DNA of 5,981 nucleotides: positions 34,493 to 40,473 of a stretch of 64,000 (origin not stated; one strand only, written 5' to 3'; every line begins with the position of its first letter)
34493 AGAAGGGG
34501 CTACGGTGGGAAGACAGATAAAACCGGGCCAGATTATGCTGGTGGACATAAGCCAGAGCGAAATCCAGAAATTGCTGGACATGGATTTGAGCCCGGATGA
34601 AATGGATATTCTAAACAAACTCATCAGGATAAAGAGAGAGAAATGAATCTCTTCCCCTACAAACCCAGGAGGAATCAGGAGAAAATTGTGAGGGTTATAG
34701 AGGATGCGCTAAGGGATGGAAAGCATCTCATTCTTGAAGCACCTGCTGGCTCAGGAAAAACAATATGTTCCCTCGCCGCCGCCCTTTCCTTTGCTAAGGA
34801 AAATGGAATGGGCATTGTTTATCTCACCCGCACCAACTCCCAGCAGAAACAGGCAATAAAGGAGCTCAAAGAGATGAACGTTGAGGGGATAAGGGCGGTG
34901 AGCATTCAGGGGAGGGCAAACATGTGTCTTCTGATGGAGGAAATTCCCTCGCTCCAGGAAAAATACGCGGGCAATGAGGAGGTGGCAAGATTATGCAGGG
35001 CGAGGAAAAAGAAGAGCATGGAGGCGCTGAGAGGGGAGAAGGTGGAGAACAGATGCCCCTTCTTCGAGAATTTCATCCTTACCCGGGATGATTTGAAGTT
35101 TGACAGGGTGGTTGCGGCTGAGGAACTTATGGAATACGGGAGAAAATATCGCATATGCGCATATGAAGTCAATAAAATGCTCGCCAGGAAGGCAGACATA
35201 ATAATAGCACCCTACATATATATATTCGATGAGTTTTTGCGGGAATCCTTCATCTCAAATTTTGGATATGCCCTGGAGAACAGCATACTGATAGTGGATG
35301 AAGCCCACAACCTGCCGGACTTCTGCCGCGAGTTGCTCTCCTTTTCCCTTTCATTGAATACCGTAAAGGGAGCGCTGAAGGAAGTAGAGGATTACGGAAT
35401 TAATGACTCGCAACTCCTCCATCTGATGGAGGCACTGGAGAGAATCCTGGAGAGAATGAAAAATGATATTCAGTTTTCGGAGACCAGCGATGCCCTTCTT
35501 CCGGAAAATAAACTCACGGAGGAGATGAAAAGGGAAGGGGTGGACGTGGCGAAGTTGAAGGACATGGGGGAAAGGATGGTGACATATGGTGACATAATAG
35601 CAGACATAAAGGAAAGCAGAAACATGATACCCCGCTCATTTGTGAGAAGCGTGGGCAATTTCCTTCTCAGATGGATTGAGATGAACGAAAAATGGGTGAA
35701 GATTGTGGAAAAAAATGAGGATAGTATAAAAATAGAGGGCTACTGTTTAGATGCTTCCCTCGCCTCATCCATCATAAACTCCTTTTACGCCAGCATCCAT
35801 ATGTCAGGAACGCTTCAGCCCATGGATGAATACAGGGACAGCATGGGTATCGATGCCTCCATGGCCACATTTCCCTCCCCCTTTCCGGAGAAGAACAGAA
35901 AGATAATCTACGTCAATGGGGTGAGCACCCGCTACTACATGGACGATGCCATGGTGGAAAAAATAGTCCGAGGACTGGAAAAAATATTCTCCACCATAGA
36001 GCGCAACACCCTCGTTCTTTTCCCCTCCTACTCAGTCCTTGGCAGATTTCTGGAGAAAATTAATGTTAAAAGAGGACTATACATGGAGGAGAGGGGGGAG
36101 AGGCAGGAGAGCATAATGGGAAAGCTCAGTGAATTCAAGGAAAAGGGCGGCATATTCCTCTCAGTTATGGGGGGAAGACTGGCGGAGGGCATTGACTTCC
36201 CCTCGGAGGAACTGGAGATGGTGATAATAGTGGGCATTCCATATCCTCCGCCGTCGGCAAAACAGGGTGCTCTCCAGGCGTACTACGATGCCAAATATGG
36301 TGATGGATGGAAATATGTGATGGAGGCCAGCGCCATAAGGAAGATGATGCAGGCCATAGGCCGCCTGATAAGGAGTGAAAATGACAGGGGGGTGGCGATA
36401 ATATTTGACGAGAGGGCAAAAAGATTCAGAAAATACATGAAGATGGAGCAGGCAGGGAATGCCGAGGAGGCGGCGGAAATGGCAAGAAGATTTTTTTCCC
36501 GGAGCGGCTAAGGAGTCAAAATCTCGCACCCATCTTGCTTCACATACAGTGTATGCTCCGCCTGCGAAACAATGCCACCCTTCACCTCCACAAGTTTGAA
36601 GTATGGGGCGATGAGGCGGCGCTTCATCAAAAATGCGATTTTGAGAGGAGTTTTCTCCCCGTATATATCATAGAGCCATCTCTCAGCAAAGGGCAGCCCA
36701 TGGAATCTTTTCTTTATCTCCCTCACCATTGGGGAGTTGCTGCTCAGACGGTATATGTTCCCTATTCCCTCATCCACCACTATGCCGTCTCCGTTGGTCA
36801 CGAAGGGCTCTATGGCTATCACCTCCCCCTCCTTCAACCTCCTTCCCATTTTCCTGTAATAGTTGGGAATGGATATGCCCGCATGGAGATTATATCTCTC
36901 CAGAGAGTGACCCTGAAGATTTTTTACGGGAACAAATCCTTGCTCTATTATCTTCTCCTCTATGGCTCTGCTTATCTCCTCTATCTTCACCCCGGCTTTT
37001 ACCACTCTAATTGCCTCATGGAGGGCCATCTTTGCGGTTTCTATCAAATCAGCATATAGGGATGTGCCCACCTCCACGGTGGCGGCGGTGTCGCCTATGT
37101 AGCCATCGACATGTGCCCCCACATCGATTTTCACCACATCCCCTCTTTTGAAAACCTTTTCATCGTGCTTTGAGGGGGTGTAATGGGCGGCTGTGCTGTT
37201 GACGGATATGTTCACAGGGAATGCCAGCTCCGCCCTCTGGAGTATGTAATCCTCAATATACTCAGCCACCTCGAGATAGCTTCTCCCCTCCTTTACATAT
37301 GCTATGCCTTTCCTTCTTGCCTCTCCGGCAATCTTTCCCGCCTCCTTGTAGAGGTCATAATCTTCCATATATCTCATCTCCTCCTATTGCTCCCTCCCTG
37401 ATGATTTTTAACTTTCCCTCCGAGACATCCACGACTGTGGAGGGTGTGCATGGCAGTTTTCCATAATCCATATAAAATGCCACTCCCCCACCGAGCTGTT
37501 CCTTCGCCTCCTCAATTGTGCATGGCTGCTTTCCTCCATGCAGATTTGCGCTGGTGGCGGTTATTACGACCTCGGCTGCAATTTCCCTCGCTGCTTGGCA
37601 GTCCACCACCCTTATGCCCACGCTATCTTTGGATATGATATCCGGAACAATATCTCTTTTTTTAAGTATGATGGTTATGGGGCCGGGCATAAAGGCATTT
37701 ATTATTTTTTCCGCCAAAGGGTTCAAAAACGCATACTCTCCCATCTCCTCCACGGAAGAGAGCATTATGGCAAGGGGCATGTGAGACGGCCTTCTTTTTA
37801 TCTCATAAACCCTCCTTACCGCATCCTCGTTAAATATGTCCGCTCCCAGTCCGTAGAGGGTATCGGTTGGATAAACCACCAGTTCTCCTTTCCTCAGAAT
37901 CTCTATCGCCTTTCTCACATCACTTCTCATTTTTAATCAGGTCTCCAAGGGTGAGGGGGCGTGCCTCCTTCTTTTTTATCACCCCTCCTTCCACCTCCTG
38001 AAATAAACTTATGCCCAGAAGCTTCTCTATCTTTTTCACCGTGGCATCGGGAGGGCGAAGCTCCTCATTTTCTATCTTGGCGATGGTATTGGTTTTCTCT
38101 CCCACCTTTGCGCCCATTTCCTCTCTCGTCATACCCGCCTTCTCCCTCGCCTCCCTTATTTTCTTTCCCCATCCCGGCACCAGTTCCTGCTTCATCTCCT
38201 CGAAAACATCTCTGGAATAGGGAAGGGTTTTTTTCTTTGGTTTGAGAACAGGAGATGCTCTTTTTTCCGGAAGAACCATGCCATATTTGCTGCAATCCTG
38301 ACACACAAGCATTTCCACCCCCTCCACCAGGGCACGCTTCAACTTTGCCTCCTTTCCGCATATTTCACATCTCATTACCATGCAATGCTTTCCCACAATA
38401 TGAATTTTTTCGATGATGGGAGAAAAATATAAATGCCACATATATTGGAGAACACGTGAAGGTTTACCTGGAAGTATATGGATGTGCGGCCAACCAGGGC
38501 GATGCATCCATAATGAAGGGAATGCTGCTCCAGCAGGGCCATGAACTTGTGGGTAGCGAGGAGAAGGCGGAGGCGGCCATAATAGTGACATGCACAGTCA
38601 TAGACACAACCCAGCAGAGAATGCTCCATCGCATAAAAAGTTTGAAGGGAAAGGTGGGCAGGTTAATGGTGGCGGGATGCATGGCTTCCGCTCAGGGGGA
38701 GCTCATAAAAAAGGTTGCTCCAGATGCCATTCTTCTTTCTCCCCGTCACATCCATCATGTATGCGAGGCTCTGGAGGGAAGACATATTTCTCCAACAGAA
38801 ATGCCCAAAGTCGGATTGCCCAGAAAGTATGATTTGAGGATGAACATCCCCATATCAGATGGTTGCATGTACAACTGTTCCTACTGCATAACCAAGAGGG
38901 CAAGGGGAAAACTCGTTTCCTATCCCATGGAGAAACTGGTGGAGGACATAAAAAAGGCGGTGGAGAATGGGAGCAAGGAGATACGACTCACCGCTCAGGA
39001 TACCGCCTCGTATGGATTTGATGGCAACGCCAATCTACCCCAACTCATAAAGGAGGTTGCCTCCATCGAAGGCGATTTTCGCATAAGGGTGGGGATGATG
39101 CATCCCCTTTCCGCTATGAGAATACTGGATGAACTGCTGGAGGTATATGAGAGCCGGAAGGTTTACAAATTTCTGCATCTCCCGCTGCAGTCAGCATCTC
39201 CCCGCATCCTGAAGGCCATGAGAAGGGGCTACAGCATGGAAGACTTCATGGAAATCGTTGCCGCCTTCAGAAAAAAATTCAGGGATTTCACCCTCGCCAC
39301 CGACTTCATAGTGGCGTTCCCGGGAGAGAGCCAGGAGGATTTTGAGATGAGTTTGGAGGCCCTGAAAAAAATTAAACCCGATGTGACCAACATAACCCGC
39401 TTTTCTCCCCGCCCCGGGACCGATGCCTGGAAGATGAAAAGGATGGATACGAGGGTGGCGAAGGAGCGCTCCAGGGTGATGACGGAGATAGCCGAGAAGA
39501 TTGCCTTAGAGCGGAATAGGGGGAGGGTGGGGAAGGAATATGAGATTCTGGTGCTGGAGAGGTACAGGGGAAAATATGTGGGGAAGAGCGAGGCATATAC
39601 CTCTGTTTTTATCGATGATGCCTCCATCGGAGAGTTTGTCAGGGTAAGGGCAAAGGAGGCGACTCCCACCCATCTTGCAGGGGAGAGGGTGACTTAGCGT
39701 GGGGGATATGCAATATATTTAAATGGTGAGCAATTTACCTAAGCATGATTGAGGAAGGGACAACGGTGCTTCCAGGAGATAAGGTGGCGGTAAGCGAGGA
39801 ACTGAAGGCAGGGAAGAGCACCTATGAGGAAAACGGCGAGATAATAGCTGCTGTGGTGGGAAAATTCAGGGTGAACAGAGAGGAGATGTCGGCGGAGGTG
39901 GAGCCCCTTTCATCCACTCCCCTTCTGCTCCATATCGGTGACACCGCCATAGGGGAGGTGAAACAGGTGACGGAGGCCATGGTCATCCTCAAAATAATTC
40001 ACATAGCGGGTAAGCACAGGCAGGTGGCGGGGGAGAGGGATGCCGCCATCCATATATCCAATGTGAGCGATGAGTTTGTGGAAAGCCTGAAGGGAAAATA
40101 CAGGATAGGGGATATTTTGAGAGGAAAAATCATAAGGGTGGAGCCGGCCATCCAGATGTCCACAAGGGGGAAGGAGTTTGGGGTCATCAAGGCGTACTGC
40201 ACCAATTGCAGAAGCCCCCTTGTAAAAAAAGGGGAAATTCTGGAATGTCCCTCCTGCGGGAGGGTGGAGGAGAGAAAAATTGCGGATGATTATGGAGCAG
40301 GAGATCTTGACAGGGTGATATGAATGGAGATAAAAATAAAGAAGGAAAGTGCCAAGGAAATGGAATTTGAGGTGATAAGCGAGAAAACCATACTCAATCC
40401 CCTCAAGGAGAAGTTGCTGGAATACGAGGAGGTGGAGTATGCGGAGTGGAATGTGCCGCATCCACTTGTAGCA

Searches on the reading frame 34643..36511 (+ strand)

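Call 14: search_protein_families(library=pfam, proteins=[window:34643-36511:+], max_evalue=0.001)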
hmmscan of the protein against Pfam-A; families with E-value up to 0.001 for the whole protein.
window:34643-36511:+ (622 aa): 7 families
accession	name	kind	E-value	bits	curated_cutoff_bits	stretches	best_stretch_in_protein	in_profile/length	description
PF13307.12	Helicase_C_2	-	4.3e-37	128.2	25.3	1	446-594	2-156/170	Helicase C-terminal domain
PF06733.21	DEAD_2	-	4.5e-37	127.8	21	1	60-239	1-170/172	DEAD_2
PF06777.17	HBB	-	7.7e-34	117.4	30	1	257-431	16-188/190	Helical and beta-bridge domain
PF00270.35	DEAD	-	8.3e-10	39.1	26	1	18-92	7-83/167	DEAD/DEAH box helicase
PF04851.21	ResIII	-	9.1e-10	39.1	22.5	1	6-81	2-79/164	Type III restriction enzyme, res subunit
PF25199.1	nSTAND_NTPase5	-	3.7e-06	27.2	34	1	10-78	23-93/145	Novel STAND NTPase 5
PF02562.22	PhoH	-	9.7e-05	22.4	27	0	11-70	8-63/205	PhoH-like protein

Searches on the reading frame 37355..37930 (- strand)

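Call 15: search_protein_families(library=pfam, proteins=[window:37355-37930:-], max_evalue=0.001)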
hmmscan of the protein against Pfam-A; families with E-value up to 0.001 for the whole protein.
window:37355-37930:- (191 aa): 1 family
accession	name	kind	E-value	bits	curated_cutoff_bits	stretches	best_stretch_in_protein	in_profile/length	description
PF01300.24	Sua5_yciO_yrdC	-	1.1e-52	178.6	25.1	1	10-180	1-178/178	Telomere recombination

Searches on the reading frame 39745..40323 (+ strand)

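Call 15: search_protein_families(library=pfam, proteins=[window:39745-40323:+], max_evalue=0.001)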
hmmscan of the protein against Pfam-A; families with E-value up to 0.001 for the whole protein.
window:39745-40323:+ (192 aa): 1 family
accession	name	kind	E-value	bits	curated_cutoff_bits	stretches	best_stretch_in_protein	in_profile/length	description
PF14382.12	ECR1_N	-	3e-09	36.9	27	1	8-41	2-35/38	Exosome complex exonuclease RRP4 N-terminal region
